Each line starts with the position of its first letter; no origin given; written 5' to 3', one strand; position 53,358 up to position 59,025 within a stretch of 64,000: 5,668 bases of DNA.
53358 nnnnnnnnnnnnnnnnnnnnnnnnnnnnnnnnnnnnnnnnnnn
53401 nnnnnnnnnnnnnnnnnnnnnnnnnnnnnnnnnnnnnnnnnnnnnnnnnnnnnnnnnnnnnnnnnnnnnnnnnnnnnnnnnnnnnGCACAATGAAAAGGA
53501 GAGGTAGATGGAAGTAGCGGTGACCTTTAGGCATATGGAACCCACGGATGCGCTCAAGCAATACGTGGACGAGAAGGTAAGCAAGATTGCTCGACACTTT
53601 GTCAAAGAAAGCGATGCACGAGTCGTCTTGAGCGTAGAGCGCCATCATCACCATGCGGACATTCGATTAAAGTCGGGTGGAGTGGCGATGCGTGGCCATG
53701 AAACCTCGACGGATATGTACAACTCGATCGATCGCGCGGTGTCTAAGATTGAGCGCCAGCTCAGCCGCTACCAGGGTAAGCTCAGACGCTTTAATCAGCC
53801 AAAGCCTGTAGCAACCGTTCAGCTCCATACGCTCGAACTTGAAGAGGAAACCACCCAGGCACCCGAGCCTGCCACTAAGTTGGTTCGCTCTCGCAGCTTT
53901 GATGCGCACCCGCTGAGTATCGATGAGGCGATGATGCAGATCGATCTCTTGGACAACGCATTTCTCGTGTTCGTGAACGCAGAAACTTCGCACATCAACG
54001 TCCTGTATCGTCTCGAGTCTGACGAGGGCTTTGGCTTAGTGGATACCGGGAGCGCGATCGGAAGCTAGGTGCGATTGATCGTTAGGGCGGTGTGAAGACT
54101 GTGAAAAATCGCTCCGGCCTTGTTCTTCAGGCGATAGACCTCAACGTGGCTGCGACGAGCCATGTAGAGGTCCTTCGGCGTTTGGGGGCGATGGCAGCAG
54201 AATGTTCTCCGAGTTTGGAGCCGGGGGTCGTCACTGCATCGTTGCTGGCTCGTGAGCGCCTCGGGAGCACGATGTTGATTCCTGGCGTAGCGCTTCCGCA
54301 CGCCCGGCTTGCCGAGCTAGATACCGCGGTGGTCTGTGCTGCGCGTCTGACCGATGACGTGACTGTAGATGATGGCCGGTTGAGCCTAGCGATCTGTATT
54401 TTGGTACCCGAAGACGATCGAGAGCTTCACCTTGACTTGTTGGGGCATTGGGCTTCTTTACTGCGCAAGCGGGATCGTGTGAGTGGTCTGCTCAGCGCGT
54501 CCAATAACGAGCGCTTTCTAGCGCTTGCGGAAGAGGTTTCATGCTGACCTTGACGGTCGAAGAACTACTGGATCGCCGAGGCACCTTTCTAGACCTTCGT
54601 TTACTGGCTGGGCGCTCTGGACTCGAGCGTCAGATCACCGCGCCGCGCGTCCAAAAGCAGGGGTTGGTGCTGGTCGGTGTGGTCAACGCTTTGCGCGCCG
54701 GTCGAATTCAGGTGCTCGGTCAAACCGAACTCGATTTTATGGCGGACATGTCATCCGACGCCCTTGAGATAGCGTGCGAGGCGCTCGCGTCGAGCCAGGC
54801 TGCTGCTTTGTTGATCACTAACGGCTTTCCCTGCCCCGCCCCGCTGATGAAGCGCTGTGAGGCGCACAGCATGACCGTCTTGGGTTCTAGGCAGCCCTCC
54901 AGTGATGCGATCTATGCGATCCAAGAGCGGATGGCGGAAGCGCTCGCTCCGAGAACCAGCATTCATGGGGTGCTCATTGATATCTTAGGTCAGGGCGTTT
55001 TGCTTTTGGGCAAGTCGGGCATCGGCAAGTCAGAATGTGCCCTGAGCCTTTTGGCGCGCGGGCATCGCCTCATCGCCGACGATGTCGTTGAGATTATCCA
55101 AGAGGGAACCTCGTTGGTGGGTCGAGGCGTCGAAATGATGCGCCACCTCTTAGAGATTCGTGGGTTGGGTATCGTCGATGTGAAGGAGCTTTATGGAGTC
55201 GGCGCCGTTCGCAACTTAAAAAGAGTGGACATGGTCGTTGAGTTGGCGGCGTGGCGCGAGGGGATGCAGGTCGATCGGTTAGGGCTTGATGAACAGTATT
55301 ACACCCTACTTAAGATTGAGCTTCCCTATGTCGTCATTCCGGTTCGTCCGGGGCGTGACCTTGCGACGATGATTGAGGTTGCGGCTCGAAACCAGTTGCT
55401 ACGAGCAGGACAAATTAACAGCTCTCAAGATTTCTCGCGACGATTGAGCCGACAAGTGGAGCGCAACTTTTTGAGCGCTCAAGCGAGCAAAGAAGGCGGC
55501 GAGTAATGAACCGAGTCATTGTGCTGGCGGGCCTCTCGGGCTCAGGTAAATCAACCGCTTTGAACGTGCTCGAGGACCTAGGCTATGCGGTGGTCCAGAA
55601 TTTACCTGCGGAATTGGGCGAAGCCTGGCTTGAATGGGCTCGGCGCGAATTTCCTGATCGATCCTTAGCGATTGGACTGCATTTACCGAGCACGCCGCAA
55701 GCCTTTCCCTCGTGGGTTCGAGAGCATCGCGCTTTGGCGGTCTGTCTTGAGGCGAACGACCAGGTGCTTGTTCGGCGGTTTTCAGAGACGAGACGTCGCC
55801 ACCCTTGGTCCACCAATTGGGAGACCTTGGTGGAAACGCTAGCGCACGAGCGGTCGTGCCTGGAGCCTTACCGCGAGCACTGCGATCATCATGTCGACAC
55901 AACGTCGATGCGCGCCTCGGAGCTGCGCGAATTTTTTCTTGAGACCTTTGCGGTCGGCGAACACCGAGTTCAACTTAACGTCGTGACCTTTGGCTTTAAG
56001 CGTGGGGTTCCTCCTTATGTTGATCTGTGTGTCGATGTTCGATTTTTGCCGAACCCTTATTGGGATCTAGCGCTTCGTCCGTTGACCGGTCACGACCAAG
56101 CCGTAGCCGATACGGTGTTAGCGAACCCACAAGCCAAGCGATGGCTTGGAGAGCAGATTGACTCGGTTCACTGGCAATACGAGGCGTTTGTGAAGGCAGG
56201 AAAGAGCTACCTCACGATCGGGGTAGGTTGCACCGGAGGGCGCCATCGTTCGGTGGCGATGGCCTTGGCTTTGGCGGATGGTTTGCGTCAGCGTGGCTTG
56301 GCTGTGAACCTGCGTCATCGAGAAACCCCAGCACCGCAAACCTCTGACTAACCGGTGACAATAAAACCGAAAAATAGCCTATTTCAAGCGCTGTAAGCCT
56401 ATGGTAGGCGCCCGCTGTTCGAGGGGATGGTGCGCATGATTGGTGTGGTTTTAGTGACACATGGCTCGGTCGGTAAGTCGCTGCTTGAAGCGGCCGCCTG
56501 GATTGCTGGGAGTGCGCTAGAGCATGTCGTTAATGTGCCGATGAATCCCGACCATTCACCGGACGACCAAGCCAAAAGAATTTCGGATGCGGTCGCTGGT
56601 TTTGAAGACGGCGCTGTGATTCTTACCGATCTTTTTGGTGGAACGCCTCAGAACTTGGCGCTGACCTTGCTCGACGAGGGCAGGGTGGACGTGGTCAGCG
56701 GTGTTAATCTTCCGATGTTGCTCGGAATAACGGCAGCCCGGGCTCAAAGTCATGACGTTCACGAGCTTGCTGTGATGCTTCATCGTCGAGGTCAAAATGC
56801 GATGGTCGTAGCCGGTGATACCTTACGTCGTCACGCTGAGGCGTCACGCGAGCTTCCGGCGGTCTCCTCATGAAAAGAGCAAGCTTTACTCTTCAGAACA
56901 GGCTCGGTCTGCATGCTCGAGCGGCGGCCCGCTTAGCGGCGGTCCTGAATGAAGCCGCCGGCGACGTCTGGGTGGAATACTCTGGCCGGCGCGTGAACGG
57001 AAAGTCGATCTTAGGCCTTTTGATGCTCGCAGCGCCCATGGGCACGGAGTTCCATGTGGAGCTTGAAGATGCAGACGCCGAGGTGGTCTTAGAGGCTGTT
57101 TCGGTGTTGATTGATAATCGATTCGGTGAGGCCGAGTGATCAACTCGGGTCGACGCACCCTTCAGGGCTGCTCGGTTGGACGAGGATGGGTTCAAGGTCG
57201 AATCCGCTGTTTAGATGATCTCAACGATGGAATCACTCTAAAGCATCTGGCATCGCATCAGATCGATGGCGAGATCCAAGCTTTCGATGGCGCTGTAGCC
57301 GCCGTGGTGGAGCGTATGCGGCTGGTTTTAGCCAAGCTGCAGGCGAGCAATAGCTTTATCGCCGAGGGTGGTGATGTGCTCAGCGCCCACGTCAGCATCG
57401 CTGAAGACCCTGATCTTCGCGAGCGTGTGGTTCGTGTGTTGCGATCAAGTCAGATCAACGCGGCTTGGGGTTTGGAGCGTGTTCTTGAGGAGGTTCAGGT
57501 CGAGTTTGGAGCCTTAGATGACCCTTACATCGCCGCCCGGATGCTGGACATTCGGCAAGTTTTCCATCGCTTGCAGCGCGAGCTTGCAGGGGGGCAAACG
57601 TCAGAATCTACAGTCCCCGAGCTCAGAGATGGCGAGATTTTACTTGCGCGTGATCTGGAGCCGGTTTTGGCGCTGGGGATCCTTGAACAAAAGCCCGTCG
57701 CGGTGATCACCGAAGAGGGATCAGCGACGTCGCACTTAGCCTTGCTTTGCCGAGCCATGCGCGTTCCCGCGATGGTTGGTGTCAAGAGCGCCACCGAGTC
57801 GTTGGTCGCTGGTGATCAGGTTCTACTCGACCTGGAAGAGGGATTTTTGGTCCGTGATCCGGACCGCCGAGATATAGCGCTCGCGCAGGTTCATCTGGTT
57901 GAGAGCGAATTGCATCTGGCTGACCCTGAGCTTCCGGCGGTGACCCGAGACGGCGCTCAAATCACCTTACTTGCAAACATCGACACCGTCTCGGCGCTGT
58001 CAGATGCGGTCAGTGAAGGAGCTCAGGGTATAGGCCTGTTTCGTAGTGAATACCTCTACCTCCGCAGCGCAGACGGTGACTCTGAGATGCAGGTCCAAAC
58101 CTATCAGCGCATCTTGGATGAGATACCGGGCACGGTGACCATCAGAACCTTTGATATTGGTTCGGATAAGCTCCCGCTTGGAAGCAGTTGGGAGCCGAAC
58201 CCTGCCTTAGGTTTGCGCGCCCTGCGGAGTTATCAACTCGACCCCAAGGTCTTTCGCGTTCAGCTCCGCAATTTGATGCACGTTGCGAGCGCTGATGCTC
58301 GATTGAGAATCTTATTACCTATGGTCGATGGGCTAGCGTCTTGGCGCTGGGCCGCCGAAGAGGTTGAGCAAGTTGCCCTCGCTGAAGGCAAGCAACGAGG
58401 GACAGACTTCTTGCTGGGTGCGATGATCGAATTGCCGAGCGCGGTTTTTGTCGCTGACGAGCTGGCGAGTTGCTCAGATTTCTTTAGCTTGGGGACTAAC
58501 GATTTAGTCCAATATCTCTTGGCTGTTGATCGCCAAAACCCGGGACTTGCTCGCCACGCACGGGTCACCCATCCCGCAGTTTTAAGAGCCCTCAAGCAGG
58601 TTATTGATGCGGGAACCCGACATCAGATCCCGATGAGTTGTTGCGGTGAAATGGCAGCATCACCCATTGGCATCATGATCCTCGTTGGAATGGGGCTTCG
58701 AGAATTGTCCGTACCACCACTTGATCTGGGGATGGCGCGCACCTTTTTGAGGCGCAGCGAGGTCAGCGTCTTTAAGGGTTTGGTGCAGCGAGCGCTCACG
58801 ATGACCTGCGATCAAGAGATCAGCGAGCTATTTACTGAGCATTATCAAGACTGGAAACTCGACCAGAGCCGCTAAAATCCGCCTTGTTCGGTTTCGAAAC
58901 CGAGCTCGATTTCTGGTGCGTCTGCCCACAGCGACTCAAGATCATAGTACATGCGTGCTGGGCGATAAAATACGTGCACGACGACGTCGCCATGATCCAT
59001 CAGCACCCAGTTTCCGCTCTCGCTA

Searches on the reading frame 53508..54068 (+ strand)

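Call 63: search_protein_families(library=pfam, proteins=[window:53508-54068:+], max_evalue=0.001)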
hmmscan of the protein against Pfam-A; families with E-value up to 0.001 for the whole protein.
window:53508-54068:+ (186 aa): 2 families
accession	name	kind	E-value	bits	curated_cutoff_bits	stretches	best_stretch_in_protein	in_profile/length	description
PF02482.25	Ribosomal_S30AE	-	4.6e-25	88.6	23.7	1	4-93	2-88/88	Sigma 54 modulation protein / S30EA ribosomal protein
PF16321.10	Ribosom_S30AE_C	-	5.7e-17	61.6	25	1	122-177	3-57/57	Sigma 54 modulation/S30EA ribosomal protein C terminus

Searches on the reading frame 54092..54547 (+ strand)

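Call 63: search_protein_families(library=pfam, proteins=[window:54092-54547:+], max_evalue=0.001)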
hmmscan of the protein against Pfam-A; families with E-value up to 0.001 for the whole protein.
window:54092-54547:+ (151 aa): 1 family
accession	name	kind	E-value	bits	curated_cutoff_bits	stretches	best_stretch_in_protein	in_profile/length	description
PF00359.27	PTS_EIIA_2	-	1.4e-19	70.9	27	1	14-146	7-141/144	Phosphoenolpyruvate-dependent sugar phosphotransferase system, EIIA 2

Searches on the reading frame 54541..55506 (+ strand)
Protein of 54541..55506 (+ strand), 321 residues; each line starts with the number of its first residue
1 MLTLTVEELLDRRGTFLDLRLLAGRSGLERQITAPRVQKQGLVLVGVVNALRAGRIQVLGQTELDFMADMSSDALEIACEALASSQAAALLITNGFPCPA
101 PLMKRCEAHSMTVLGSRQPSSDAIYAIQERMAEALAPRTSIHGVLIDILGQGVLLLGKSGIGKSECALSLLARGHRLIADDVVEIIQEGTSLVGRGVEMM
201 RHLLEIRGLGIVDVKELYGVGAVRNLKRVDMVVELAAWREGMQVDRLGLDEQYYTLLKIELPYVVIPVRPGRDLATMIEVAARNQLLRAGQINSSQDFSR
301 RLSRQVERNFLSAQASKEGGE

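Call 63: search_protein_families(library=pfam, proteins=[window:54541-55506:+], max_evalue=0.001)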
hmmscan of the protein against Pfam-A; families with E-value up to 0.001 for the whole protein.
window:54541-55506:+ (321 aa): 3 families
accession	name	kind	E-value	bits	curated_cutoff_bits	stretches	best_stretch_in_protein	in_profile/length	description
PF07475.17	Hpr_kinase_C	-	1.5e-61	207.3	33.3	1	134-301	2-170/171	HPr Serine kinase C-terminal domain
PF02603.21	Hpr_kinase_N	-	3.9e-22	79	24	1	5-128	2-122/125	HPr Serine kinase N terminus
PF07085.17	DRTGG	-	0.00057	20.1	25.2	0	76-127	55-102/105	DRTGG domain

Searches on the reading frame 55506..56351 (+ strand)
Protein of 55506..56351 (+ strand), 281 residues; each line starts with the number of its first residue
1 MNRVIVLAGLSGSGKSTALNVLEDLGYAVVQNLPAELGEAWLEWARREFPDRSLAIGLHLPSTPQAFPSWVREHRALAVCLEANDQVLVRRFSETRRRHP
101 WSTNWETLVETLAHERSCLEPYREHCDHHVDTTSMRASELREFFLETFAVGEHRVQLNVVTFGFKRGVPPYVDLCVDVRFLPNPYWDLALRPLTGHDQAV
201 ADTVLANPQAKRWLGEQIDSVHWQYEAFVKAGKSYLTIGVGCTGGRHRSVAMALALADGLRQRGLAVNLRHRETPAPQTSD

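Call 63: search_protein_families(library=pfam, proteins=[window:55506-56351:+], max_evalue=0.001)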
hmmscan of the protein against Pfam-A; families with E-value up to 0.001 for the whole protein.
window:55506-56351:+ (281 aa): 3 families
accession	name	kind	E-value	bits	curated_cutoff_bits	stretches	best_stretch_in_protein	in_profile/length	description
PF22740.1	PapZ_C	-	8e-39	133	27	1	156-274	2-120/121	RapZ C-terminal domain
PF03668.21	RapZ-like_N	-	1.3e-27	97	25.4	1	4-149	3-155/158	RapZ-like N-terminal domain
PF13238.12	AAA_18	-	0.00029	21.7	29.4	0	5-32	1-27/128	AAA domain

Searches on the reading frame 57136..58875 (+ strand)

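Call 63: search_protein_families(library=pfam, proteins=[window:57136-58875:+], max_evalue=0.001)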
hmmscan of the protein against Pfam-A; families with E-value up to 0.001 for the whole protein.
window:57136-58875:+ (579 aa): 3 families
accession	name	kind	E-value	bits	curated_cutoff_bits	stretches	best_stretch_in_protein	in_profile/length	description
PF02896.24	PEP-utilizers_C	-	6.2e-75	252.5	22.8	1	264-542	8-292/293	PEP-utilising enzyme, PEP-binding domain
PF05524.18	PEP-utilisers_N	-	2.4e-17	63.6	24.4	1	10-135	1-121/121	PEP-utilising enzyme, N-terminal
PF00391.29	PEP-utilizers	-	5.2e-17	61.7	23.1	1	164-236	2-72/72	PEP-utilising enzyme, mobile domain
